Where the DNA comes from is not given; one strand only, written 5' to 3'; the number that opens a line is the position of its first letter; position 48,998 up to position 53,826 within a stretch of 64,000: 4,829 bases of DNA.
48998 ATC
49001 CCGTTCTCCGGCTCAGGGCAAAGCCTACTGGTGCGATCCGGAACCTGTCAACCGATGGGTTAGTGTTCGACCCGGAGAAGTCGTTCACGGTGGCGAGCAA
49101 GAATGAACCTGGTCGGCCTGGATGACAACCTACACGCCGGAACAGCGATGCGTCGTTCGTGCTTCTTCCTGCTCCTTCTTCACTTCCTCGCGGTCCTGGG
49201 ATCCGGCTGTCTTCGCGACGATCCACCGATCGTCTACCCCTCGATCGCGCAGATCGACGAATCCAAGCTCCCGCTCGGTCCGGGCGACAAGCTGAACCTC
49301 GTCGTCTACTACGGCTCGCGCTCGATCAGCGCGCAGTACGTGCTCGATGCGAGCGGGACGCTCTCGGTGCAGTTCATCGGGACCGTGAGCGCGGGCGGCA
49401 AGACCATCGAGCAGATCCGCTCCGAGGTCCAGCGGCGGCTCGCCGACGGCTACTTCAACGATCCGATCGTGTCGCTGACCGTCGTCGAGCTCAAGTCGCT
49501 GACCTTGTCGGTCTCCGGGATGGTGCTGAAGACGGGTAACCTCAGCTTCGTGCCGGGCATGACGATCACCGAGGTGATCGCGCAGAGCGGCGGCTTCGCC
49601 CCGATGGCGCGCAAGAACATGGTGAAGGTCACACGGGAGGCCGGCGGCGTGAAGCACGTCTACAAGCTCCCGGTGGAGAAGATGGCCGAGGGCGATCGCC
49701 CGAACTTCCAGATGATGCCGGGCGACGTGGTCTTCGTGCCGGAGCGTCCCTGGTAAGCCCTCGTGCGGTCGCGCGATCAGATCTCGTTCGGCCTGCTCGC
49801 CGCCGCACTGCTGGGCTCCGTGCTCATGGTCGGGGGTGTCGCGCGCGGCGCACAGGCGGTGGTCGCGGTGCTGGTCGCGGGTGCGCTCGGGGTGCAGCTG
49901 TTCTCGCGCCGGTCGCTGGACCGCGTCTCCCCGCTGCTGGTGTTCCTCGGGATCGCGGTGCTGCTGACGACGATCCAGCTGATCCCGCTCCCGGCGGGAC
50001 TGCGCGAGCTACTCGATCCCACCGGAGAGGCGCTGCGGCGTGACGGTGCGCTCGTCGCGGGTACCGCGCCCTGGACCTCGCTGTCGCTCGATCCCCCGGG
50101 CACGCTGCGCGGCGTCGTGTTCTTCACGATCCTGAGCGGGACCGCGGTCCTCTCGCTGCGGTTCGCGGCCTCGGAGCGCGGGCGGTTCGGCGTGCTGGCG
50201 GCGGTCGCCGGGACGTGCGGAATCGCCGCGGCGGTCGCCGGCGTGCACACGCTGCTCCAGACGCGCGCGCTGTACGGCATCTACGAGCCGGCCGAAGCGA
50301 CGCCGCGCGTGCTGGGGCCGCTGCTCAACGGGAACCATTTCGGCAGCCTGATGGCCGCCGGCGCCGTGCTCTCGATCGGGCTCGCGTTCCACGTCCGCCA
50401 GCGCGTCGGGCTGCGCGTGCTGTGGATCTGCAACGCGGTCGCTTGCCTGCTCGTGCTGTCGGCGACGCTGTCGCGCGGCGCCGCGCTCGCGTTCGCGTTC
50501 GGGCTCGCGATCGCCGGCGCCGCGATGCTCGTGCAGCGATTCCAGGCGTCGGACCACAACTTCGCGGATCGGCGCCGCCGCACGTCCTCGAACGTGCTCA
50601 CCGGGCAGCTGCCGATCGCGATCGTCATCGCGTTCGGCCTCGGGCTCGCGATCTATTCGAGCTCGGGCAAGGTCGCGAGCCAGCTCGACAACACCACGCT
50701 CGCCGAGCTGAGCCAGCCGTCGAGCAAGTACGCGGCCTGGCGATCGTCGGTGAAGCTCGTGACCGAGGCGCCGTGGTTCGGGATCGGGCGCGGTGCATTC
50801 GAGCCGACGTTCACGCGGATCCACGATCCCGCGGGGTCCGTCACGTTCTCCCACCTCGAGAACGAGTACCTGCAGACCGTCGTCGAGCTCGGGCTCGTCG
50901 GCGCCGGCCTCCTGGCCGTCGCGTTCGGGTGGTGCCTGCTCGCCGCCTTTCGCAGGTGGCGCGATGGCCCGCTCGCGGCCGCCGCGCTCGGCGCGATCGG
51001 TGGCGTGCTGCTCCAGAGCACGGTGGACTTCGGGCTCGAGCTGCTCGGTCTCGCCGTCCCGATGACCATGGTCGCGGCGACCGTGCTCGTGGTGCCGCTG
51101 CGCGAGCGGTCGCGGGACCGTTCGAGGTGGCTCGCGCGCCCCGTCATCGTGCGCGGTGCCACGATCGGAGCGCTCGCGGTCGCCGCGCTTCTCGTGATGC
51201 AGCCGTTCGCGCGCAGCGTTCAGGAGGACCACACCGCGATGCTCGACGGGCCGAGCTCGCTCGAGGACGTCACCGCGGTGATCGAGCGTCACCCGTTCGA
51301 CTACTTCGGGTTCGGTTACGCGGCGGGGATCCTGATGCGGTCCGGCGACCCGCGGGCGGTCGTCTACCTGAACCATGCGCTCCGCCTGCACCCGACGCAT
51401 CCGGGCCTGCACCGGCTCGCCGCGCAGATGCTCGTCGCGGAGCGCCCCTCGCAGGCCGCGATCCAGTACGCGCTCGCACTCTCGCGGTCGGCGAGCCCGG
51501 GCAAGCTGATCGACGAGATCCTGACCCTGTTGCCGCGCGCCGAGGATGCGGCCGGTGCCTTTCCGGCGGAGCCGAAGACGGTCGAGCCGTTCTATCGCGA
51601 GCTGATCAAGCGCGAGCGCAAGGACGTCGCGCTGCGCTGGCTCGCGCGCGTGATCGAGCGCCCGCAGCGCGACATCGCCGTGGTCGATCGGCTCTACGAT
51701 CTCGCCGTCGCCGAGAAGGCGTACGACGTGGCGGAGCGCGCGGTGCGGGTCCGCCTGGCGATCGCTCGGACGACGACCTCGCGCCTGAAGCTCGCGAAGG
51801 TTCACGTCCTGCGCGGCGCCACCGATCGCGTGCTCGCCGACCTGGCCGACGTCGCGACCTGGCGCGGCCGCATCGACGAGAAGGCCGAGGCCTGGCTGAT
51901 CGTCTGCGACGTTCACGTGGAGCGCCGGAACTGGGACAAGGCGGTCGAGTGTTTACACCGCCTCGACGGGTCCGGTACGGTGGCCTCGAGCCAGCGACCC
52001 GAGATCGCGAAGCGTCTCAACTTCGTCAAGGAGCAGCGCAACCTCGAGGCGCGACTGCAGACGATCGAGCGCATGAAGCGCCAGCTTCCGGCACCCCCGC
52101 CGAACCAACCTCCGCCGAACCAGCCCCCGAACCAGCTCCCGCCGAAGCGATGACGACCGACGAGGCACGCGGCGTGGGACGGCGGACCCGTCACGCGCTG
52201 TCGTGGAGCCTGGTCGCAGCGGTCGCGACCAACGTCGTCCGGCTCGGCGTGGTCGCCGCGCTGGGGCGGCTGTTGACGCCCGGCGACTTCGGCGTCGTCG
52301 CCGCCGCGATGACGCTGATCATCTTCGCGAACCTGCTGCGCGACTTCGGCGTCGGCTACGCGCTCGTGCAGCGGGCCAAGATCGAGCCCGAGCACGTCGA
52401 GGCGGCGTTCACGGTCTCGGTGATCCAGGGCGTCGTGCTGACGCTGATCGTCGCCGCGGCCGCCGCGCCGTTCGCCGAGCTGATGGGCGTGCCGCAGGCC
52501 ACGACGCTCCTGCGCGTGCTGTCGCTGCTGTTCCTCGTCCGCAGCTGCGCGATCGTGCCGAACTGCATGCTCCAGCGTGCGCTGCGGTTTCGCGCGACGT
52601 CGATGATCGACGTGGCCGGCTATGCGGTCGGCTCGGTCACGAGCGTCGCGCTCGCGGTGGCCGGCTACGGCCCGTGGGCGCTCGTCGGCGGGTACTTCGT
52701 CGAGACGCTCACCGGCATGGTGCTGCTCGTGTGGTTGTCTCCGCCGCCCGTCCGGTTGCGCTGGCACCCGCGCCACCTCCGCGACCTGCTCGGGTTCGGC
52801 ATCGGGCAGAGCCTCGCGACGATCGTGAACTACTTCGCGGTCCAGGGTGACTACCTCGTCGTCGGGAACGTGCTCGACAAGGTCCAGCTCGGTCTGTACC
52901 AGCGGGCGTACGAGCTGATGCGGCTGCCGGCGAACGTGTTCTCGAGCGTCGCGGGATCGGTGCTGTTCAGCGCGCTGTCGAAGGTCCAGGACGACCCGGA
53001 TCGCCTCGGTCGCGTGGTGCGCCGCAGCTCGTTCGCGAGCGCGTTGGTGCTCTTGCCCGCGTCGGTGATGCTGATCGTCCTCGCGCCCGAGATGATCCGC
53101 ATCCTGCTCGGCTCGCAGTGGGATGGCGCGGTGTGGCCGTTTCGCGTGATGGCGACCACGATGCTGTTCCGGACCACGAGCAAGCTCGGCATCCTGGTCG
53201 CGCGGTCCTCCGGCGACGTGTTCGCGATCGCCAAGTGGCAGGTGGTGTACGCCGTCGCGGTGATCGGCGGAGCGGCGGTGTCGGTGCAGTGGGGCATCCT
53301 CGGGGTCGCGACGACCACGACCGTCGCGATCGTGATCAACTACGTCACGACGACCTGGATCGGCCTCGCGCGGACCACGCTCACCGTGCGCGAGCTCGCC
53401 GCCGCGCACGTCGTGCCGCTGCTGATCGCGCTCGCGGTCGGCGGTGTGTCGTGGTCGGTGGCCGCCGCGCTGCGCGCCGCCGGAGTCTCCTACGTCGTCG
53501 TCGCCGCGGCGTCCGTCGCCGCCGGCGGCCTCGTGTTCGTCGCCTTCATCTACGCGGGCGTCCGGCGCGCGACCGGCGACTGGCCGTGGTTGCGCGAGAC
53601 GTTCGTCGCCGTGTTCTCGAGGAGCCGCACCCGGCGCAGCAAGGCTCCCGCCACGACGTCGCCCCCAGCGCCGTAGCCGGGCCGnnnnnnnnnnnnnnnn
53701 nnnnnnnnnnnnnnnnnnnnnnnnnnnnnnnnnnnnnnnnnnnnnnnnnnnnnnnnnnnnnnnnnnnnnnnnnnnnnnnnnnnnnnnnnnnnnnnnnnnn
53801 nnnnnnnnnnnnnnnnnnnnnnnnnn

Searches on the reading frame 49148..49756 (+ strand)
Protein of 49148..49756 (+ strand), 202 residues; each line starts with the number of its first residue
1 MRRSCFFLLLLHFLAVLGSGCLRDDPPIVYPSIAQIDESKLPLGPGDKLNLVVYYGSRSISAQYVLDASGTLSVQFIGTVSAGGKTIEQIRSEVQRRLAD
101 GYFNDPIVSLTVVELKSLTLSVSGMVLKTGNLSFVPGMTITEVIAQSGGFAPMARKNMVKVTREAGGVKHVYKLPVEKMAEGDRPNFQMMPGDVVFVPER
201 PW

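Call 109: search_protein_families(library=pfam, proteins=[window:49148-49756:+], max_evalue=0.00001)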
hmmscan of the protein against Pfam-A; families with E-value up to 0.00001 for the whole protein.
window:49148-49756:+ (202 aa): 3 families
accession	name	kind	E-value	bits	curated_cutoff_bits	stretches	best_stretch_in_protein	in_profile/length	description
PF02563.21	Poly_export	-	6.3e-16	58.8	28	1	40-112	6-76/77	Polysaccharide biosynthesis/export protein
PF22461.2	SLBB_2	-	5.9e-11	42.8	27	1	121-197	4-79/79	SLBB domain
PF10531.15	SLBB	-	8.6e-08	32.3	27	1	122-167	4-49/55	SLBB domain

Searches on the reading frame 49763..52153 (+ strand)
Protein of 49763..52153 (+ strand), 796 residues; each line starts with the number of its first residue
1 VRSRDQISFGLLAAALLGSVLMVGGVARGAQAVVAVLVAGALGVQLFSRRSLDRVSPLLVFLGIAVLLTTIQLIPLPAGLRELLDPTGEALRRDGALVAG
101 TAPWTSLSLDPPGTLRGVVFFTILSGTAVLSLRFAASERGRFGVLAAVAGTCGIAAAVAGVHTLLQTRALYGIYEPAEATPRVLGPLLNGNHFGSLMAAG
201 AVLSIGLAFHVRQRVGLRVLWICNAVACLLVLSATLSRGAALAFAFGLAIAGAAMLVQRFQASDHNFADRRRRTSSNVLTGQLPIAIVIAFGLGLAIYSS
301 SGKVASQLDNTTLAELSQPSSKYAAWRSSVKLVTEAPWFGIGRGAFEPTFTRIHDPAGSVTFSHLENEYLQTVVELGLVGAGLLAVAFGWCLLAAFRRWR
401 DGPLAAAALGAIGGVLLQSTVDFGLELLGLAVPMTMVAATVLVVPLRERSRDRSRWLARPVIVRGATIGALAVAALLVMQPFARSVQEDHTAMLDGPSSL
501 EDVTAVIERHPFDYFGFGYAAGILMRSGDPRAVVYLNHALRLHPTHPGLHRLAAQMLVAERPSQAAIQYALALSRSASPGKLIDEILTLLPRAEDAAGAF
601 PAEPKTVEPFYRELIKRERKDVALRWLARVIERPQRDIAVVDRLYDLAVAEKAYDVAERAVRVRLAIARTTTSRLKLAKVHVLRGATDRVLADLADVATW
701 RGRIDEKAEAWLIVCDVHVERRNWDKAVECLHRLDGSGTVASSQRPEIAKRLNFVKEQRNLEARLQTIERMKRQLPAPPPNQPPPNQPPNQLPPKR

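Call 110: search_protein_families(library=pfam, proteins=[window:49763-52153:+], max_evalue=0.00001)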
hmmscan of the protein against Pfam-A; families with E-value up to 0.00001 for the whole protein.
window:49763-52153:+ (796 aa): 1 family
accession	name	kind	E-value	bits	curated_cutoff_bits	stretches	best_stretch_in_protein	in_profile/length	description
PF04932.20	Wzy_C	-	2.8e-16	60.1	31.7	1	225-384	3-148/149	O-Antigen ligase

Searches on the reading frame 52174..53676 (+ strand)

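Call 110: search_protein_families(library=pfam, proteins=[window:52174-53676:+], max_evalue=0.00001)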
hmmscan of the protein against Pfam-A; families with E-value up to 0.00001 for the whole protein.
window:52174-53676:+ (500 aa): 2 families
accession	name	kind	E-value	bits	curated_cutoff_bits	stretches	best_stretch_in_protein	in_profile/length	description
PF13440.11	Polysacc_synt_3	-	5.1e-77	259.4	23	1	30-320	2-292/293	Polysaccharide biosynthesis protein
PF01943.22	Polysacc_synt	-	1.6e-28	100.3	28.2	1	10-271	6-273/274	Polysaccharide biosynthesis protein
